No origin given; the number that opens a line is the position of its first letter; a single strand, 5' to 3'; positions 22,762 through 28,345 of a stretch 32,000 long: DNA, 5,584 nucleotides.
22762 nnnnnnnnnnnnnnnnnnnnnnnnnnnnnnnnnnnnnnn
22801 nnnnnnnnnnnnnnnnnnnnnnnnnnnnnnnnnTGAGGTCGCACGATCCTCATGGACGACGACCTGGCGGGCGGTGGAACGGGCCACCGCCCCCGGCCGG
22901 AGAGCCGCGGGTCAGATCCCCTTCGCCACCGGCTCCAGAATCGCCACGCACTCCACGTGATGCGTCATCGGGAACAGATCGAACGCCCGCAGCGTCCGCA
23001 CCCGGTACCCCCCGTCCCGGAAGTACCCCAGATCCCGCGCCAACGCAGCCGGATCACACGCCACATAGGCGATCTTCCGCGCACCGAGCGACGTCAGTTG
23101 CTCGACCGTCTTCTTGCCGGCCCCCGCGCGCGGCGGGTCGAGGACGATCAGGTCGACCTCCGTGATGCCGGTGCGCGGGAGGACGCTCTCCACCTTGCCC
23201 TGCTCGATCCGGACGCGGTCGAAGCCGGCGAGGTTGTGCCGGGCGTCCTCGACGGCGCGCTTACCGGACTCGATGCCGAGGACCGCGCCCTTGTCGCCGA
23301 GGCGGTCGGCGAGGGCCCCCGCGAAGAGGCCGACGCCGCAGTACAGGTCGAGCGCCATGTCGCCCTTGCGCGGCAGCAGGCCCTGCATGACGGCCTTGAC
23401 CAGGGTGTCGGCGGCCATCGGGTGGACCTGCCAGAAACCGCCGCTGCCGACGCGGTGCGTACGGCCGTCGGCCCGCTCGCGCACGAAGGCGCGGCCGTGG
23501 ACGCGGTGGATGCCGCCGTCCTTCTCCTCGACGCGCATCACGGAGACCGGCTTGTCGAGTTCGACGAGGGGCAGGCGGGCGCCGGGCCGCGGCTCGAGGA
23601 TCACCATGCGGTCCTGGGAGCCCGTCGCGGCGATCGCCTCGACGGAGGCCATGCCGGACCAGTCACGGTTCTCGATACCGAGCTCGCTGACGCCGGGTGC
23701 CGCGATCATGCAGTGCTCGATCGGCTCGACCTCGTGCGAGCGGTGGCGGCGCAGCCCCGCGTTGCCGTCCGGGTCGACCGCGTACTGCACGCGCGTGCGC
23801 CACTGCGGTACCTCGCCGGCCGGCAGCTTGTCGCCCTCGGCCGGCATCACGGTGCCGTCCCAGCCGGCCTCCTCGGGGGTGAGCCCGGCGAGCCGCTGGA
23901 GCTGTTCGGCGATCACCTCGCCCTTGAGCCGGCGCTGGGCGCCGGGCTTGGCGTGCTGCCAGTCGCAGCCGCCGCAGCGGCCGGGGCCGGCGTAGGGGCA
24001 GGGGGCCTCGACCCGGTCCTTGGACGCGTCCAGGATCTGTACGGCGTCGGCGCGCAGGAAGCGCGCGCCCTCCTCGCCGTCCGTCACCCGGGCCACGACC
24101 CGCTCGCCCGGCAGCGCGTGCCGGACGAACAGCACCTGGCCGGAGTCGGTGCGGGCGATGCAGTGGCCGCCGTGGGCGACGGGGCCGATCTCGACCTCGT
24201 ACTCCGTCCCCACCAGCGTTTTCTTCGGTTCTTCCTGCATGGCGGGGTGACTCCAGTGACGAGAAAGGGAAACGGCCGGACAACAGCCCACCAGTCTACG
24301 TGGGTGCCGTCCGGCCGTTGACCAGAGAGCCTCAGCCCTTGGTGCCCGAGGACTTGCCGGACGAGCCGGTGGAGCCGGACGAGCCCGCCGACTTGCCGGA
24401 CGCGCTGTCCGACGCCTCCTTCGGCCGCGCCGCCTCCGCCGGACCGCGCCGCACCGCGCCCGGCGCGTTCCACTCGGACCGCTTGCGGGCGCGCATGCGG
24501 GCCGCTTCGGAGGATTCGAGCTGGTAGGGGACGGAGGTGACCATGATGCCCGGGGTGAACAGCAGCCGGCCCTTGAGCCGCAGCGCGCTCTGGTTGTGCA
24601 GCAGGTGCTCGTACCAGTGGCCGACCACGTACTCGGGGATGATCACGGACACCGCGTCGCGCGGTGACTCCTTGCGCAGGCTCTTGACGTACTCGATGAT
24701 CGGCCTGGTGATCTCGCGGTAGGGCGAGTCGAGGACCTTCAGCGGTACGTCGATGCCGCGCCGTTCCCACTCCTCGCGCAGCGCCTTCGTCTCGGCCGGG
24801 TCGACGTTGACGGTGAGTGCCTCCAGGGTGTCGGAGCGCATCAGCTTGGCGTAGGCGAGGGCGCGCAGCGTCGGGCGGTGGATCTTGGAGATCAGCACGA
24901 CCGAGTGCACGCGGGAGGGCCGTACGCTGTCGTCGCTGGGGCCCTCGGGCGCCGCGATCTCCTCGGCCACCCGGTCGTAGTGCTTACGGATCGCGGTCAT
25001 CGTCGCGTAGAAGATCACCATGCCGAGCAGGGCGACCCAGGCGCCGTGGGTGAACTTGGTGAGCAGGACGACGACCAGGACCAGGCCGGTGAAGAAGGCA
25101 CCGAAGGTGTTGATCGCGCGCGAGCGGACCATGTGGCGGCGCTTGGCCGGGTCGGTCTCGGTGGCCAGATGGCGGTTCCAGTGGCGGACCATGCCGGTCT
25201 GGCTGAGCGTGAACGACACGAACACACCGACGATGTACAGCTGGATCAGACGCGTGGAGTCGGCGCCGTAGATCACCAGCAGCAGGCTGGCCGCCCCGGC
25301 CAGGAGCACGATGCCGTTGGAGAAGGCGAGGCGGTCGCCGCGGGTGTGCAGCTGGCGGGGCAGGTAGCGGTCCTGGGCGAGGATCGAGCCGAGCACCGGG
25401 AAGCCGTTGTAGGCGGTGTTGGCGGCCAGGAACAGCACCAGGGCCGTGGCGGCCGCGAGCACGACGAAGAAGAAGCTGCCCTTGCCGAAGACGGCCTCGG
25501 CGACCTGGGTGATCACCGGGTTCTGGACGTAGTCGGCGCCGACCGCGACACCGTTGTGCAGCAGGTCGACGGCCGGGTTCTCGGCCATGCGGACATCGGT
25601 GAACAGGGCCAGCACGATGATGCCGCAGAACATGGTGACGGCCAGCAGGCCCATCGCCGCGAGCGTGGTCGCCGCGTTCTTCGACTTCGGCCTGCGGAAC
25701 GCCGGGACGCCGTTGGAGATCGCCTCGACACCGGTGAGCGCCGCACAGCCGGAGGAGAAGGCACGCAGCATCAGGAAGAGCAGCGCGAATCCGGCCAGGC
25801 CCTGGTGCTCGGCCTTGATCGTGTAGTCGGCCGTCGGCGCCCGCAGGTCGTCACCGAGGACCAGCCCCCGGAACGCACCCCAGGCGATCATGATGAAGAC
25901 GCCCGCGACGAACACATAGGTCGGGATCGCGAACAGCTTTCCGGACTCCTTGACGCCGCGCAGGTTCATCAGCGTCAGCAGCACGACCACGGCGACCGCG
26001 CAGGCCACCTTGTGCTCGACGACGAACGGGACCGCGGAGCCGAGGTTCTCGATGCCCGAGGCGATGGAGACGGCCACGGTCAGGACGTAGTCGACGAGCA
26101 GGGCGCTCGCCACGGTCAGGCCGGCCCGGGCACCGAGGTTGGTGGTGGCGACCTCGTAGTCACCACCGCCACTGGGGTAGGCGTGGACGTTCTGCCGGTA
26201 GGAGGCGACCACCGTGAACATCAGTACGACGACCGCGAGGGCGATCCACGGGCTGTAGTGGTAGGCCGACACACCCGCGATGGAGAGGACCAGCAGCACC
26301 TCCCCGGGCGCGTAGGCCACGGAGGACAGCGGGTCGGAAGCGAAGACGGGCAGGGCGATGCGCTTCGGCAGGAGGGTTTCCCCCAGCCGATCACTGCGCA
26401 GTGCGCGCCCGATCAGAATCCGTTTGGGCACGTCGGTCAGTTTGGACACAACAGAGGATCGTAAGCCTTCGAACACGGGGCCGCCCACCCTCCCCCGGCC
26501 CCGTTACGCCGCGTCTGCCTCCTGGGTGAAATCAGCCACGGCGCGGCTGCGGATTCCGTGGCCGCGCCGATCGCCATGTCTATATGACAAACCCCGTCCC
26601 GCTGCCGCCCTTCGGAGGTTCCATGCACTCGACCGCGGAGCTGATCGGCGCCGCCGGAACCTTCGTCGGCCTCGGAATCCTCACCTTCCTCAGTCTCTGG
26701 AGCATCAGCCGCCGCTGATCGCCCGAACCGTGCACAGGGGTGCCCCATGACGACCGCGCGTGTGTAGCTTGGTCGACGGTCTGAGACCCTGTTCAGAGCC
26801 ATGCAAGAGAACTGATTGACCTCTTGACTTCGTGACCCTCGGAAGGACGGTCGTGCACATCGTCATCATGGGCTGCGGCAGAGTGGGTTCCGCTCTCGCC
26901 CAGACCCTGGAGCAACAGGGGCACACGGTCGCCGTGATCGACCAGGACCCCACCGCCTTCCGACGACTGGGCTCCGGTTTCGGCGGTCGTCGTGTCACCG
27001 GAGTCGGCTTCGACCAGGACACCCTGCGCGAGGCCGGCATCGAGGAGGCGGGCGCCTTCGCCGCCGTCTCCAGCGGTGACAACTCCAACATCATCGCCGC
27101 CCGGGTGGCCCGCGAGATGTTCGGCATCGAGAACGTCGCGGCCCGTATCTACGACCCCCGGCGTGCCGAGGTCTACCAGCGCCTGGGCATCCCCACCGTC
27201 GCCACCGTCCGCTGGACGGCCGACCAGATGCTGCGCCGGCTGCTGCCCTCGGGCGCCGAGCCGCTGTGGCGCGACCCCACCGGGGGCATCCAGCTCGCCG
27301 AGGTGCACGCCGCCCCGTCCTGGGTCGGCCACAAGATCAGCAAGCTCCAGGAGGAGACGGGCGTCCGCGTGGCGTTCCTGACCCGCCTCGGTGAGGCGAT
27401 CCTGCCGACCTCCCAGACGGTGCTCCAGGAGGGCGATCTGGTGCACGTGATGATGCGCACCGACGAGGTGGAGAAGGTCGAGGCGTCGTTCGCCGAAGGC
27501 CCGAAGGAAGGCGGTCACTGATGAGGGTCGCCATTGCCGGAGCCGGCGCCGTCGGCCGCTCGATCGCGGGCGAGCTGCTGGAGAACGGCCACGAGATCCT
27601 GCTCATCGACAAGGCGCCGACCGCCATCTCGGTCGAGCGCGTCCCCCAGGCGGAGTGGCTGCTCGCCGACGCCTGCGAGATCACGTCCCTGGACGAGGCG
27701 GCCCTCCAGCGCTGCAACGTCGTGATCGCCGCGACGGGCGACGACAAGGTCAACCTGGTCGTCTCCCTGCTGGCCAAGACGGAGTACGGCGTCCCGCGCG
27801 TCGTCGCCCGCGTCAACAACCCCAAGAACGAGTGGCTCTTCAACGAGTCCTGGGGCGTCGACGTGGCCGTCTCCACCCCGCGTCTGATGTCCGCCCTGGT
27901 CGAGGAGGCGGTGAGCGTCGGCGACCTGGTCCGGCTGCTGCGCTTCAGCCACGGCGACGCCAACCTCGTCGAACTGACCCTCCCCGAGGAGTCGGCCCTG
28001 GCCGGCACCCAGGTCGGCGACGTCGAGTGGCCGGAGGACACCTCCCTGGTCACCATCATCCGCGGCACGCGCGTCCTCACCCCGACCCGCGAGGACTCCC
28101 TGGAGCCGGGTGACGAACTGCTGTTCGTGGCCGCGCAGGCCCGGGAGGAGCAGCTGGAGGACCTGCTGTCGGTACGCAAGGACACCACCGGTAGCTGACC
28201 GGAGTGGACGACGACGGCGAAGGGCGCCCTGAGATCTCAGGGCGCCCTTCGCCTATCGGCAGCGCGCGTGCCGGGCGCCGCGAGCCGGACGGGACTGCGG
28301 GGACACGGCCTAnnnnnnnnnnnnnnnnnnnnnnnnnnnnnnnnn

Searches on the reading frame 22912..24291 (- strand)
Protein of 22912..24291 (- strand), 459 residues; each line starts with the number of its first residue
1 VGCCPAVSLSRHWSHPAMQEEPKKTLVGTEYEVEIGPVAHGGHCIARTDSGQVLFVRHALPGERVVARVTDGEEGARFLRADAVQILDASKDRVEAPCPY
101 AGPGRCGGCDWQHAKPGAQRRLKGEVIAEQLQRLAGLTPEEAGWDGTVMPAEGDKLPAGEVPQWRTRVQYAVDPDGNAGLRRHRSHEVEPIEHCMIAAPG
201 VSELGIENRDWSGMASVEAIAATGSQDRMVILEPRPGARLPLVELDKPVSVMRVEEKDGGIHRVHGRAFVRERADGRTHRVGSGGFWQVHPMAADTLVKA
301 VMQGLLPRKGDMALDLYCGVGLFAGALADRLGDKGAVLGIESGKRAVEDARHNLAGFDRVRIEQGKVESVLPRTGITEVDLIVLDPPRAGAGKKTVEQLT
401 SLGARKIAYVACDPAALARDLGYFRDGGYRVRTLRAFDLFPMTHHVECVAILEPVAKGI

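Call 10: search_protein_families(library=pfam, proteins=[window:22912-24291:-], max_evalue=0.001)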
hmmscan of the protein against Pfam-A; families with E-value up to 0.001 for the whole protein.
window:22912-24291:- (459 aa): 6 families
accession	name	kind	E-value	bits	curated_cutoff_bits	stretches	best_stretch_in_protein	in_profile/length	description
PF05958.17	tRNA_U5-meth_tr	-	1e-14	54.8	23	1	379-453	284-355/357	tRNA (Uracil-5-)-methyltransferase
PF01938.26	TRAM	-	1.3e-13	51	21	1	25-84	2-61/61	TRAM domain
PF13847.12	Methyltransf_31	-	7.4e-10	39.1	27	1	309-415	3-113/145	Methyltransferase domain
PF13649.12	Methyltransf_25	-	1.8e-05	25.8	27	1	314-383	2-69/97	Methyltransferase domain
PF02254.24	TrkA_N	-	8.6e-05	23.3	23.8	0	318-388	4-72/116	TrkA-N domain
PF05175.20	MTS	-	0.00018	21.7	23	1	302-389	24-109/170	Methyltransferase small domain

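Call 29: find_homologous_proteins(query=window:22912-24291:-, max_evalue=1e-100)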
Query window:22912-24291:- (459 aa): 5477 proteins with E <= 1e-100 among 8000 candidates; the best 120 are listed.
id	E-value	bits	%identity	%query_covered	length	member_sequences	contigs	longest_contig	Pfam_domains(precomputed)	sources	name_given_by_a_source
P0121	1.5e-280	949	95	96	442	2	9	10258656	PF13847.13,PF13649.13,PF01938.27,PF05958.18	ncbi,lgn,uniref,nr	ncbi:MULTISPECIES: class I SAM-dependent RNA methyltransferase [unclassified Streptomyces]|uniref:cl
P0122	1.0e-277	939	93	96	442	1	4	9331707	PF13847.13,PF13649.13,PF01938.27,PF05958.18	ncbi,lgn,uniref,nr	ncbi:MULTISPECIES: class I SAM-dependent RNA methyltransferase [unclassified Streptomyces]|uniref:cl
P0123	2.6e-275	931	92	97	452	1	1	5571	PF13847.13,PF13649.13,PF02254.25,PF01938.27,PF05958.18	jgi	jgi:tRNA/tmRNA/rRNA uracil-C5-methylase (TrmA/RlmC/RlmD family)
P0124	1.5e-274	929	92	96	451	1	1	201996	PF13847.13,PF13649.13,PF02254.25,PF01938.27,PF05958.18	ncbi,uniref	ncbi:TRAM domain-containing protein [Streptomyces sp. NPDC047081]|uniref:class I SAM-dependent RNA m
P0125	6.8e-274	927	92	96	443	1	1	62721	PF13847.13,PF01938.27,PF05958.18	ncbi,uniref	ncbi:class I SAM-dependent RNA methyltransferase [Streptomyces sp. NPDC058695]|uniref:class I SAM-de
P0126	6.8e-274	927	92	96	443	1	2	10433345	PF13847.13,PF01938.27,PF05958.18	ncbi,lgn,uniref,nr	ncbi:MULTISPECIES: class I SAM-dependent RNA methyltransferase [unclassified Streptomyces]|uniref:cl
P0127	1.0e-273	926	92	96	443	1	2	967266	PF13847.13,PF01938.27,PF05958.18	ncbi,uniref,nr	ncbi:RNA methyltransferase [Streptomyces sp. CB01635]|uniref:class I SAM-dependent RNA methyltransfe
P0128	1.2e-273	926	92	96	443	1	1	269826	PF13847.13,PF13649.13,PF01938.27,PF05958.18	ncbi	ncbi:class I SAM-dependent RNA methyltransferase [Streptomyces sp. NPDC055400]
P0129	1.4e-273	926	92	96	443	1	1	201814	PF13847.13,PF01938.27,PF05958.18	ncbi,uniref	ncbi:class I SAM-dependent RNA methyltransferase [Streptomyces sp. NPDC056656]|uniref:class I SAM-de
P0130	1.6e-273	925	92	96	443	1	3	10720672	PF13847.13,PF01938.27,PF05958.18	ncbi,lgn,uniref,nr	ncbi:class I SAM-dependent RNA methyltransferase [Streptomyces sp. NBC_01361]|uniref:class I SAM-dep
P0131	1.7e-273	925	92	96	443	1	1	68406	PF13847.13,PF13649.13,PF01938.27,PF05958.18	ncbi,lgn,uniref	ncbi:class I SAM-dependent RNA methyltransferase [Streptomyces aureus]|uniref:Class I SAM-dependent 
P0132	3.9e-273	924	92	96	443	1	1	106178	PF13847.13,PF01938.27,PF05958.18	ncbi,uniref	ncbi:class I SAM-dependent RNA methyltransferase [Streptomyces sp. NPDC059349]|uniref:class I SAM-de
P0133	4.6e-273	924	92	96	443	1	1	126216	PF13847.13,PF13649.13,PF01938.27,PF05958.18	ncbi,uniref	ncbi:class I SAM-dependent RNA methyltransferase [Streptomyces sp. NPDC005480]|uniref:class I SAM-de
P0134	7.3e-273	923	91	96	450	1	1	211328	PF13847.13,PF05175.21,PF13649.13,PF01938.27,PF05958.18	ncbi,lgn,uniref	ncbi:class I SAM-dependent RNA methyltransferase [Streptomyces sp. NPDC050997]|uniref:class I SAM-de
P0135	8.2e-273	923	91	96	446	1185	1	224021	PF13847.13,PF01938.27,PF05958.18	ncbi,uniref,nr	ncbi:RNA methyltransferase [Streptomyces dioscori]|uniref:RNA methyltransferase n=1 Tax=Streptomyces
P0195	1.8e-266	902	88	96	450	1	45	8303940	PF13847.13,PF13649.13,PF01938.27,PF05958.18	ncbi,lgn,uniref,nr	ncbi:putative enzyme [Streptomyces ambofaciens ATCC 23877]|uniref:Putative enzyme n=1 Tax=Streptomyc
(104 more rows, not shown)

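Call 30: find_encoding_contigs(protein=P0121, flank=10000, max_places=2)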
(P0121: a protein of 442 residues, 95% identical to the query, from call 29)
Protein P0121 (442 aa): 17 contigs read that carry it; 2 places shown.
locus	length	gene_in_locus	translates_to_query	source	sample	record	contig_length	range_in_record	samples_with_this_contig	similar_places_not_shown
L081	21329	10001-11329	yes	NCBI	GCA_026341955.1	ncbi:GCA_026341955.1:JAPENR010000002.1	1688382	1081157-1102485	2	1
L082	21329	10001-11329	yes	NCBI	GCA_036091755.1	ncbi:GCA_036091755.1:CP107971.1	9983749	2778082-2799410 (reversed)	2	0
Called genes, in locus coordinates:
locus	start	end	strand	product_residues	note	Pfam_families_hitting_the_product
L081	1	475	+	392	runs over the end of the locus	PF05426:Alginate_lyase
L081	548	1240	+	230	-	PF00005:ABC_tran, PF13304:AAA_21 (faint)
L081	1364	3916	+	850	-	PF02702:KdpD, PF00582:Usp (weak), PF13493:DUF4118, PF00512:HisKA, PF02518:HATPase_c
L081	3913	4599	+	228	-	PF00072:Response_reg, PF00486:Trans_reg_C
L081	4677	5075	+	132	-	-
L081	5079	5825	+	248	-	PF11361:DUF3159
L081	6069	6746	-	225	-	PF02254:TrkA_N, PF02558:ApbA (weak), PF13241:NAD_binding_7 (weak), PF13460:NAD_binding_10 (weak), PF02080:TrkA_C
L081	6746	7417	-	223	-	PF02254:TrkA_N, PF02080:TrkA_C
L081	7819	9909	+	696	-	PF13520:AA_permease_2, PF02705:K_trans (faint)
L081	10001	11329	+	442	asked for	PF01938:TRAM, PF13847:Methyltransf_31, PF13649:Methyltransf_25 (faint), PF05958:tRNA_U5-meth_tr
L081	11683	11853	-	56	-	-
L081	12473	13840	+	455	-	PF00753:Lactamase_B (weak), PF00581:Rhodanese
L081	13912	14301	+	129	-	PF00581:Rhodanese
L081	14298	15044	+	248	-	PF01925:TauE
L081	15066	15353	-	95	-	PF02583:Trns_repr_metal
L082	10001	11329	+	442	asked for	PF01938:TRAM, PF13847:Methyltransf_31, PF13649:Methyltransf_25 (faint), PF05958:tRNA_U5-meth_tr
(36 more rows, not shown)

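Call 31: find_encoding_contigs(protein=P0195, flank=10000, max_places=2)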
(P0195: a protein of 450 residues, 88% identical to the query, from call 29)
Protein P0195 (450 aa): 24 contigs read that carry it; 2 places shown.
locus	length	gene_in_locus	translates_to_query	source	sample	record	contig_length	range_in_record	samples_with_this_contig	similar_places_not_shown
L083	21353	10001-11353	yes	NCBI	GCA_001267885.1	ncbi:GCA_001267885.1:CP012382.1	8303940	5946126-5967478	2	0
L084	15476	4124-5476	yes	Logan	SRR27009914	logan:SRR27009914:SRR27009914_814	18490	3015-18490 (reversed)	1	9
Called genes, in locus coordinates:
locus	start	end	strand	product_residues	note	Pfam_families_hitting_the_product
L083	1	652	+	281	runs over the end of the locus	PF12502:DUF3710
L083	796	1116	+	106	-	-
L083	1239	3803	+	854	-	PF02702:KdpD, PF00582:Usp, PF13493:DUF4118, PF00512:HisKA, PF02518:HATPase_c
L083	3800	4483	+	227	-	PF00072:Response_reg, PF00486:Trans_reg_C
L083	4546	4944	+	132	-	-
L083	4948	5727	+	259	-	PF11361:DUF3159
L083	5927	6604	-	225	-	PF02254:TrkA_N, PF02558:ApbA (weak), PF13241:NAD_binding_7 (weak), PF02080:TrkA_C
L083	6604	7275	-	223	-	PF02254:TrkA_N, PF02080:TrkA_C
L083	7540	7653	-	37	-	-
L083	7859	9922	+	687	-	PF13520:AA_permease_2, PF02705:K_trans (faint)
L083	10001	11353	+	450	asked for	PF01938:TRAM, PF13649:Methyltransf_25 (faint), PF13847:Methyltransf_31, PF05958:tRNA_U5-meth_tr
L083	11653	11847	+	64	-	-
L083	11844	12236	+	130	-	PF02661:Fic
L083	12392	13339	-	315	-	PF00753:Lactamase_B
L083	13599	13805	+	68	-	-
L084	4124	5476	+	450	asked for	PF01938:TRAM, PF13649:Methyltransf_25 (faint), PF13847:Methyltransf_31, PF05958:tRNA_U5-meth_tr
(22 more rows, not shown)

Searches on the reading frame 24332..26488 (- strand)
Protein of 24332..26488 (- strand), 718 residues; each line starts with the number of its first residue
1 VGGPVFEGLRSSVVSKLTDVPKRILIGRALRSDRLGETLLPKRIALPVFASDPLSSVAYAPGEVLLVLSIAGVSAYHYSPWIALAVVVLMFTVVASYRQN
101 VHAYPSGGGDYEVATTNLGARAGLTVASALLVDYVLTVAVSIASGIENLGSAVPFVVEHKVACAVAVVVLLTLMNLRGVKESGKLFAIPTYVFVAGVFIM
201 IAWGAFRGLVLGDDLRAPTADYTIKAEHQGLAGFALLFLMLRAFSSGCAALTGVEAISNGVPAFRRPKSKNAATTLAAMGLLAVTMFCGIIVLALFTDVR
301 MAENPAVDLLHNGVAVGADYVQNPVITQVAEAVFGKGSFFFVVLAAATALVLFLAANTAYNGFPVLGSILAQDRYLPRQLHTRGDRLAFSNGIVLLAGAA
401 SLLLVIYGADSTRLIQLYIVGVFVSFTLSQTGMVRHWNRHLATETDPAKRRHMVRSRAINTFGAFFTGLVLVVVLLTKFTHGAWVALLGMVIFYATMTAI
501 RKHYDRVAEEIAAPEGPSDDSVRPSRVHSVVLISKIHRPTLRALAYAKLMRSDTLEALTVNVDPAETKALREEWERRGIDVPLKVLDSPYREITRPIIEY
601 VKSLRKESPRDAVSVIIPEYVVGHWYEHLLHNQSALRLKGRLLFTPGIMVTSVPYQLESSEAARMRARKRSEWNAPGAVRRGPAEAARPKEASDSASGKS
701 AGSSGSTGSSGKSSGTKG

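Call 10: search_protein_families(library=pfam, proteins=[window:24332-26488:-], max_evalue=0.001)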
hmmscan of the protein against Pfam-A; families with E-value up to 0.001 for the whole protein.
window:24332-26488:- (718 aa): 2 families
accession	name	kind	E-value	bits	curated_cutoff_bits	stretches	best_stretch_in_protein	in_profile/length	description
PF13520.12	AA_permease_2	-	3.3e-31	109.1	27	1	71-483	26-413/427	Amino acid permease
PF02705.21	K_trans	-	1.8e-05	23.8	24.8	1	122-198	95-171/454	K+ potassium transporter integral membrane domain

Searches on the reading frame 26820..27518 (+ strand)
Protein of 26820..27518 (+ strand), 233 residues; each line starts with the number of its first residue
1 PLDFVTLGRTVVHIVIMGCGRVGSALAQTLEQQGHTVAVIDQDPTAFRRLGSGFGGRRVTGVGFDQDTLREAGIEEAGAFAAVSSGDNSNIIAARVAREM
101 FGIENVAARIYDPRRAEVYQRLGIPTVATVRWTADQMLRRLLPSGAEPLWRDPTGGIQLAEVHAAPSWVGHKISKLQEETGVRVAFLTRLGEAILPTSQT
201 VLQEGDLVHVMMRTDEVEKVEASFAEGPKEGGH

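Call 10: search_protein_families(library=pfam, proteins=[window:26820-27518:+], max_evalue=0.001)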
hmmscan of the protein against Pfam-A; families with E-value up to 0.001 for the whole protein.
window:26820-27518:+ (233 aa): 6 families
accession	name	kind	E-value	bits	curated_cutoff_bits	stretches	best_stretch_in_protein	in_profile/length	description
PF02254.24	TrkA_N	-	1.1e-26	93.8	23.8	1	14-128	1-114/116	TrkA-N domain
PF02080.26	TrkA_C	-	2.6e-10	40.5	27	1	161-224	5-70/71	TrkA-C domain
PF03435.24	Sacchrp_dh_NADP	-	0.00011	23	25.1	1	14-71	1-60/129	Saccharopine dehydrogenase NADP binding domain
PF02558.23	ApbA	-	0.00021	21.4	22.2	1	14-49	1-38/150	Ketopantoate reductase PanE/ApbA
PF03807.23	F420_oxidored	-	0.00032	21.7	21.6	0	14-59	2-46/94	NADP oxidoreductase coenzyme F420-dependent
PF01266.30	DAO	-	0.00084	19.4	27.9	0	14-47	2-35/353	FAD dependent oxidoreductase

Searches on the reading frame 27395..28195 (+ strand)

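Call 10: search_protein_families(library=pfam, proteins=[window:27395-28195:+], max_evalue=0.001)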
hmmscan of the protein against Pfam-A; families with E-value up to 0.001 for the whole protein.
window:27395-28195:+ (267 aa): 8 families
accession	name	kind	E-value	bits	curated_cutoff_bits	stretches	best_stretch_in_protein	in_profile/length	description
PF02254.24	TrkA_N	-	2.7e-24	86.1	23.8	1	45-160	1-115/116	TrkA-N domain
PF02080.26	TrkA_C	-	1.7e-12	47.5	27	1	191-258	1-70/71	TrkA-C domain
PF13241.12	NAD_binding_7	-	4.8e-06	27.5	22.1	1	43-133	8-87/104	Putative NAD(P)-binding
PF13460.12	NAD_binding_10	-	5e-05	23.7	27.2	1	49-119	2-73/184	NAD(P)H-binding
PF02558.23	ApbA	-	6.9e-05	23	22.2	1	45-75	1-31/150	Ketopantoate reductase PanE/ApbA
PF03807.23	F420_oxidored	-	8.5e-05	23.5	21.6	1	44-126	1-79/94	NADP oxidoreductase coenzyme F420-dependent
PF01370.27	Epimerase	-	0.00018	21.5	20.9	1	48-115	4-75/240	NAD dependent epimerase/dehydratase family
PF01266.30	DAO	-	0.00097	19.2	27.9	0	44-75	1-32/353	FAD dependent oxidoreductase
